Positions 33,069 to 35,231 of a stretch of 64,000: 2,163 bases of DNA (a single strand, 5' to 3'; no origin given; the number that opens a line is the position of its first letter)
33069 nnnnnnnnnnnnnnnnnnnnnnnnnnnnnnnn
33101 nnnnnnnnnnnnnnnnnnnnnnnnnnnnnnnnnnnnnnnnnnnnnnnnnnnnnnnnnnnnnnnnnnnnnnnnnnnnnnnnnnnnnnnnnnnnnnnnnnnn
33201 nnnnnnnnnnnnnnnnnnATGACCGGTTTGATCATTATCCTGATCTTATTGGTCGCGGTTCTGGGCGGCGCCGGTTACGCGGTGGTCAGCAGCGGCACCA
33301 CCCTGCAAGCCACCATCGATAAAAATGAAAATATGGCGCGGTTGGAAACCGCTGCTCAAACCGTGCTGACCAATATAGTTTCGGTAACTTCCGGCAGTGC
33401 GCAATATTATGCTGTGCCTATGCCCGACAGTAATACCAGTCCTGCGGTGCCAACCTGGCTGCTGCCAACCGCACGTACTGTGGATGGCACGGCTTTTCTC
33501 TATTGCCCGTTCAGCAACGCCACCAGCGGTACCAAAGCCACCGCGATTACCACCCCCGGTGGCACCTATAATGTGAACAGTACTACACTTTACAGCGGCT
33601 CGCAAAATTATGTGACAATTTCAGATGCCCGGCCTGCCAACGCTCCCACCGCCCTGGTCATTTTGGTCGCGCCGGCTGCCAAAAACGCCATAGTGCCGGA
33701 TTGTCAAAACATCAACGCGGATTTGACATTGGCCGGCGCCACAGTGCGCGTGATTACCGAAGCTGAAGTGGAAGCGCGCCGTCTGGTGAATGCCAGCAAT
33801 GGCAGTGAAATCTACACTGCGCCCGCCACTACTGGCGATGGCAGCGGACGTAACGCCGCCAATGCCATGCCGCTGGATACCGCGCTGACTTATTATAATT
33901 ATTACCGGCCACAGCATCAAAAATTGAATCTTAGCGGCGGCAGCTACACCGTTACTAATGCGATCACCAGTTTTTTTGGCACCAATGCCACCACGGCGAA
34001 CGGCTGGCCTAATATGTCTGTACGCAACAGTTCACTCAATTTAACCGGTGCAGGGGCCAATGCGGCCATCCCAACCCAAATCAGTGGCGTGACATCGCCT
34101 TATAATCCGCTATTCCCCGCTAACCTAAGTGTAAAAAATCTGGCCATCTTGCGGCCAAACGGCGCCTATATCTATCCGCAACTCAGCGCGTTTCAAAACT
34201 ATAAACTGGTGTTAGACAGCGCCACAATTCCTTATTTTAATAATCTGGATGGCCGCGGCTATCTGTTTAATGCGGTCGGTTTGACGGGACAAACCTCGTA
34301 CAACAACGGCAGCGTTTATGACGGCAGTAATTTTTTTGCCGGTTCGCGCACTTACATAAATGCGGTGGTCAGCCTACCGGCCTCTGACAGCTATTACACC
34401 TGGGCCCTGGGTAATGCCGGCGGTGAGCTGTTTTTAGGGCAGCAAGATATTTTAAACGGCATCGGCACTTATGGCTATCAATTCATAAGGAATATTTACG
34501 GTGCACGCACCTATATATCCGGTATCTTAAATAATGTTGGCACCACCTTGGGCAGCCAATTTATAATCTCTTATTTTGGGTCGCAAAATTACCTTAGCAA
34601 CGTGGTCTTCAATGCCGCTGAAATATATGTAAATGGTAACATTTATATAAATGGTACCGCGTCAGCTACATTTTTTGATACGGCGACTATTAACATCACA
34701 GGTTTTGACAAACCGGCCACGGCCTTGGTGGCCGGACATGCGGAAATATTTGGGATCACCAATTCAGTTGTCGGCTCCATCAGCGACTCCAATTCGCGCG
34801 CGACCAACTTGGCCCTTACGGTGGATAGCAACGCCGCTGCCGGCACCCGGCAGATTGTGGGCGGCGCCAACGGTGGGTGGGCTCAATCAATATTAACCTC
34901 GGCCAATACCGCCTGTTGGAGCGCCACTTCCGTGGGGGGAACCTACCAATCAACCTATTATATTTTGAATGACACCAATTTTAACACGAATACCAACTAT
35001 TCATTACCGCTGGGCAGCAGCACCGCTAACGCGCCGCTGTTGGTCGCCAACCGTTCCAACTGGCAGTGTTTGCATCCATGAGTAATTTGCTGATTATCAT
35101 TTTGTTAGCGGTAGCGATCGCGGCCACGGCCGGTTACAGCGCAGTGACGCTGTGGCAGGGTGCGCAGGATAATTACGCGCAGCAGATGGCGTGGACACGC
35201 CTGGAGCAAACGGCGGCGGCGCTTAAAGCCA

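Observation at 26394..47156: Chimeric type IVb-pilus / Dot-Icm-subset machine encoded as one translationally coupled cluster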

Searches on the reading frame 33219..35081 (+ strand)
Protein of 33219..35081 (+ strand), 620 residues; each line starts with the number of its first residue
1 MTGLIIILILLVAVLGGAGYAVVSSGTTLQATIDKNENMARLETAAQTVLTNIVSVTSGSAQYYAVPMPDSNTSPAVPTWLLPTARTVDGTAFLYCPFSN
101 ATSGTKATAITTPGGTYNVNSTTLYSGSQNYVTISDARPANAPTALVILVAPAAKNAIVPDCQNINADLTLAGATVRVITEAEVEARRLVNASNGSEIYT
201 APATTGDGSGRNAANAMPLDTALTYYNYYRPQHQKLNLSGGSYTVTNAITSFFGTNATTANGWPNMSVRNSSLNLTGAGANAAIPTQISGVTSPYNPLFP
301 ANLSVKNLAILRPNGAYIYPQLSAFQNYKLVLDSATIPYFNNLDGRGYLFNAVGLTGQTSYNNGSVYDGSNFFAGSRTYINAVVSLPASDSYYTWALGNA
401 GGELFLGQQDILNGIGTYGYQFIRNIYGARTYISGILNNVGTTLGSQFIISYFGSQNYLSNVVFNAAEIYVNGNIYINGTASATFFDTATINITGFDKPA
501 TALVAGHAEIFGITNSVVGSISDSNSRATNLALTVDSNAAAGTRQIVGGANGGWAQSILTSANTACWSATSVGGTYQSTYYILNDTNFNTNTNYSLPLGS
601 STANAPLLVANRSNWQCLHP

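Call 3: search_protein_families(library=pfam, proteins=[window:33219-35081:+], max_evalue=0.01)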
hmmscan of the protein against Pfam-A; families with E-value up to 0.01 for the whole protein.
window:33219-35081:+ (620 aa): 0 families

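Call 10: search_protein_families(library=ncbifam, proteins=[window:33219-35081:+], max_evalue=0.01)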
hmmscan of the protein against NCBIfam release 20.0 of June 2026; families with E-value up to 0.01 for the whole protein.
window:33219-35081:+ (620 aa): 0 families

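Call 48: search_solved_structures(query=A3, max_evalue=10, show_alignments=1)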
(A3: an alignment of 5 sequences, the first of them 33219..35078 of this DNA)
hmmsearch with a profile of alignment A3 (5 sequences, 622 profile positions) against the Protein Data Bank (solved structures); distinct sequences matched with E-value up to 10: 0.

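Call 64: search_protein_representatives(protein=window:33219-35078:+)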
Query: 620 residues. Proteins with E-value up to 0.001 (for the whole library): 70; up to 1e-10: 31; up to 1e-30: 10. The best 70 are listed.
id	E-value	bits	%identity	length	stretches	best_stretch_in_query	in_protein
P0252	0.0e+00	1339.9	100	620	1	1-620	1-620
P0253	5.9e-79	282.8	39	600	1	3-619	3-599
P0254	6.2e-79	282.7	39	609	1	3-619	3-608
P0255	5.3e-76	273.0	37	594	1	1-617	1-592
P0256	1.6e-70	255.0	37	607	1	1-617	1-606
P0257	8.2e-67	242.7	34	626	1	1-617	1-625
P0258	3.1e-59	217.7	34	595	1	1-618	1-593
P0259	7.2e-58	213.2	42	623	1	1-376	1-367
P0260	6.5e-40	153.9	40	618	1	2-329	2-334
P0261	5.8e-31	124.3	30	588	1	4-617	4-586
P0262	2.4e-21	92.6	31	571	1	3-268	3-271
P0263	4.2e-18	81.9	33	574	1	3-284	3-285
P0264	2.5e-17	79.3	31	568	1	2-282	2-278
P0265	8.5e-17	77.5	31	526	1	4-247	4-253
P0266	2.7e-16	75.9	31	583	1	4-268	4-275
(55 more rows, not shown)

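Call 76: predict_structure(alignment_id=A5)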
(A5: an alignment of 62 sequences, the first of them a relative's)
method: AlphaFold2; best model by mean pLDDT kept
length: 620 residues; sequences in the alignment: 62
mean_pLDDT: 85.8   pTM: 0.78
mean pLDDT of the five models: 85.8, 84.9, 83.7, 83.4, 82.7
residues with pLDDT >= 90: 362; 70-90: 159; 50-70: 89; < 50: 10
segments of 3 or more residues with pLDDT < 50: 470-474, 575-577
pLDDT, mean of each block of 10 residues (from residue 1): 90 92 93 96 97 87 94 97 97 98 96 97 80 97 98 96 97 97 89 87 95 96 86 94 78 56 58 91 71 70 94 70 76 94 93 85 70 95 88 79 97 81 93 91 72 95 77 55 95 72 86 94 86 81 87 89 86 53 72 80 80 90
secondary structure, 60 per line:
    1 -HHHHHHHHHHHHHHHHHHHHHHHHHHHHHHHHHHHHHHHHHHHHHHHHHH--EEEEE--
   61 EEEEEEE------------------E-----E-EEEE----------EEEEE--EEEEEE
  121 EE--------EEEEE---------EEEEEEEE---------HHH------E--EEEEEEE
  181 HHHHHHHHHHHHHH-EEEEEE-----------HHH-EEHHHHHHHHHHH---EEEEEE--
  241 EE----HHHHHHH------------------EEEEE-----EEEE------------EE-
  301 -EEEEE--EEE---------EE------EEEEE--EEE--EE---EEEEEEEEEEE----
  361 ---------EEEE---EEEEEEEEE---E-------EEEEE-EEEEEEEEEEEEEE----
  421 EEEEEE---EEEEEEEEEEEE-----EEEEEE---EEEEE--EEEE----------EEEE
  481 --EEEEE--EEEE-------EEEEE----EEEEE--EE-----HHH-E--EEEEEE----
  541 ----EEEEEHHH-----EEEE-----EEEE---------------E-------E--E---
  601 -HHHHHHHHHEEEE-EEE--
elements in order: H2-51 E54-58 E61-67 E94-97 E108-112 E115-122 E131-135 E145-152 E174-180 H181-194 E196-201 H219-229 E233-238 H247-253 E272-276 E282-285 E302-306 E309-311 E329-333 E336-338 E346-356 E370-373 E377-385 E397-401 E403-416 E421-426 E430-441 E447-452 E456-460 E463-466 E477-480 E483-487 E490-493 E501-505 E510-514 E531-536 E545-549 E558-561 E567-570 H602-610 E611-614 E616-618
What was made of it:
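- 33219..35081 (+): Giant paralog 2 (620 aa): 50-residue N-terminal helix, β-sheet domain, then a right-handed parallel β-helix. AF2 with a 62-sequence alignment: pLDDT 85.8, pTM 0.78, H2-51 then strands (call 76).
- On Type IV filament superfamily (T4P/T2SS/MSH/Tad/Com): The AF2 model of the 620-aa paralog has helix 2-51 followed by 8 strands at pLDDT above 90 (call 76).
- AF2 of the 620-aa paralog: pLDDT 85.8, helix 2-51, β-sheet, then β-helix (call 76). AF2 predicts a continuous 50-residue helix packed on a β-sheet, as in pilins, not a cleavable signal peptide (call 76).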

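Call 79: fold_search(model_id=the predicted structure, library=pdb)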
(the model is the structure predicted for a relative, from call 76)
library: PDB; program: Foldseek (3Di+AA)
matches with E <= 10: 213; with E <= 0.001: 0
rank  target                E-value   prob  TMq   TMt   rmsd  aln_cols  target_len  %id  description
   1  2pyh_B                2.0e-03  0.98  0.22  0.32  12.7       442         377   10  Azotobacter vinelandii Mannuronan C-5 epimerase AlgE4 A-module complexed with mannuronan trisaccharide (released 2008-05-27)
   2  5w6f_A                2.9e-03  0.82  0.19  0.19  15.3       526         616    9  Crystal structure of Bacteriophage CBA120 tailspike protein 3 (TSP3, orf212) (released 2018-10-24)
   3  6k0q_A                1.1e-02  0.90  0.29  0.31  25.1       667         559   10  Catalytic domain of GH87 alpha-1,3-glucanase D1068A in complex with nigerose (released 2019-12-25)
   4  2vbm_A                1.2e-02  1.00  0.33  0.39   8.8       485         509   10  Tailspike protein of bacteriophage Sf6 complexed with tetrasaccharide (released 2008-04-22)
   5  6k0s_A                1.3e-02  0.87  0.28  0.31  25.4       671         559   10  Catalytic domain of GH87 alpha-1,3-glucanase D1069A in complex with nigerose (released 2019-12-25)
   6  6nw9_C                1.5e-02  0.82  0.28  0.28  18.2       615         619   10  CRYSTAL STRUCTURE OF A TAILSPIKE PROTEIN 3 (TSP3, ORF212) FROM ESCHERICHIA COLI O157:H7 BACTERIOPHAGE CBA120 (released 2019-06-05)
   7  2vbe                  2.0e-02  0.89  0.26  0.30  11.1       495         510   10  Tailspike protein of bacteriophage Sf6 (released 2008-04-22)
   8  6nw9_B                2.6e-02  0.41  0.17  0.18  15.6       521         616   10  CRYSTAL STRUCTURE OF A TAILSPIKE PROTEIN 3 (TSP3, ORF212) FROM ESCHERICHIA COLI O157:H7 BACTERIOPHAGE CBA120 (released 2019-06-05)
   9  5w6p_A                3.4e-02  0.54  0.21  0.20  16.9       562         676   10  Crystal structure of Bacteriophage CBA120 tailspike protein 2 enzymatically active domain (TSP2dN, orf211) (released 2018-10-24)
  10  9beh_A                3.6e-02  0.94  0.29  0.31  11.0       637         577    7  Structure of GH110A in complex with galactose-6-sulfate (released 2025-08-27)
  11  6k0p_A                3.6e-02  0.69  0.27  0.29  25.5       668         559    9  Catalytic domain of GH87 alpha-1,3-glucanase D1045A in complex with nigerose (released 2019-12-25)
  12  6kqt_A                5.4e-02  0.77  0.25  0.25  13.5       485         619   10  Crystal Structure of GH136 lacto-N-biosidase from Eubacterium ramulus - native protein (released 2020-06-10)
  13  1ru4                  5.9e-02  0.84  0.20  0.28  12.2       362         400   10  Crystal structure of pectate lyase Pel9A (released 2004-04-13)
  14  5gqc_D                7.5e-02  0.90  0.30  0.32  11.3       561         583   10  Crystal structure of lacto-N-biosidase LnbX from Bifidobacterium longum subsp. longum, ligand-free form (released 2017-04-19)
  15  2iq7_A                7.8e-02  0.20  0.15  0.24  15.7       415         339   12  Crystal structure of the polygalacturonase from Colletotrichum lupini and its implications for the interaction with po (released 2007-10-23)
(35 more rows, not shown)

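Call 82: search_protein_families(library=pfam, alignment_id=A5, max_evalue=0.01)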
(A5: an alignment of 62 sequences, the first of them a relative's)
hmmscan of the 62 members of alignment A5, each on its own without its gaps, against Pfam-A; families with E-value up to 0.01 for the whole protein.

A. member 1, P0252 (620 aa): 0 families

B. families by the number of members that match (of 62 scanned): 1 family
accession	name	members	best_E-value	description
PF13229.12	Beta_helix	1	3e-05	Right handed beta helix region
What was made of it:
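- Tried and rejected: Pfam on 62 giant-family members: one Beta_helix hit and no N_methyl (call 82).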

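Call 91: fold_search(model_id=the predicted structure, library=viral)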
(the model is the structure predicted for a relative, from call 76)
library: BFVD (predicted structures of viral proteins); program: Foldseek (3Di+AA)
matches with E <= 10: 507; with E <= 0.001: 6
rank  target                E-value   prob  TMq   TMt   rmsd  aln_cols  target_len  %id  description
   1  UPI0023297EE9         9.5e-06  1.00  0.30  0.21  14.8       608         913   11  (no name look-up for this kind of identifier)
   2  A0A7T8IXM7            1.3e-04  0.99  0.18  0.12  18.0       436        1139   13  (no name in the UniProt tables at hand)
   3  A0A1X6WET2            3.4e-04  0.95  0.20  0.12  14.8       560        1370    9  (no name in the UniProt tables at hand)
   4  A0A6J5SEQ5            5.1e-04  1.00  0.28  0.32  11.9       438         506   12  Uncharacterized protein [uncultured Caudovirales phage]
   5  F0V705                5.3e-04  1.00  0.25  0.22  11.6       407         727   12  Probable tail spike protein [Pseudomonas phage phi15]
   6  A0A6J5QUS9            9.7e-04  1.00  0.32  0.29  15.2       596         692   12  Pectate lyase superfamily protein [uncultured Caudovirales phage]
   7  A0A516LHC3            1.3e-03  1.00  0.29  0.32  12.3       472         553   13  (no name in the UniProt tables at hand)
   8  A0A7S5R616            1.5e-03  0.77  0.19  0.17  20.4       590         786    9  (no name in the UniProt tables at hand)
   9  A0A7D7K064            1.9e-03  1.00  0.30  0.33  11.9       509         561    9  Uncharacterized protein [Pseudomonas phage phiB1_1]
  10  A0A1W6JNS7            2.5e-03  1.00  0.26  0.23  13.5       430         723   10  (no name in the UniProt tables at hand)
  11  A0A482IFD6            2.6e-03  0.97  0.21  0.24  12.6       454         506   11  Pectate lyase superfamily protein [Escherichia phage Minorna]
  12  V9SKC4                2.9e-03  0.97  0.27  0.22  13.9       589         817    9  Right handed beta helix domain-containing protein [Achromobacter phage JWDelta]
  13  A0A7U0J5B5            3.6e-03  0.91  0.25  0.22  14.1       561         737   10  Tail fiber protein [Klebsiella phage vB_KpM_FBKp24]
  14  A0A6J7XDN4            3.7e-03  1.00  0.33  0.39  10.8       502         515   12  Pectate lyase superfamily protein [uncultured Caudovirales phage]
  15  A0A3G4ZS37            4.3e-03  0.89  0.18  0.16  18.3       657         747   10  Right handed beta helix domain-containing protein [Edafosvirus sp.]
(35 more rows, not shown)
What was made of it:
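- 33219..35081 (+): Foldseek gives β-helix hits to tailspikes, AlgE4 and pectate lyases (calls 79, 91).
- β-helix matches to tailspikes and lyases: PDB best E 2e-3 with probability up to 1.0; BFVD best E 9.5e-6 (calls 79, 91). The β-helix domains resemble depolymerases and lyases (calls 79, 91).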
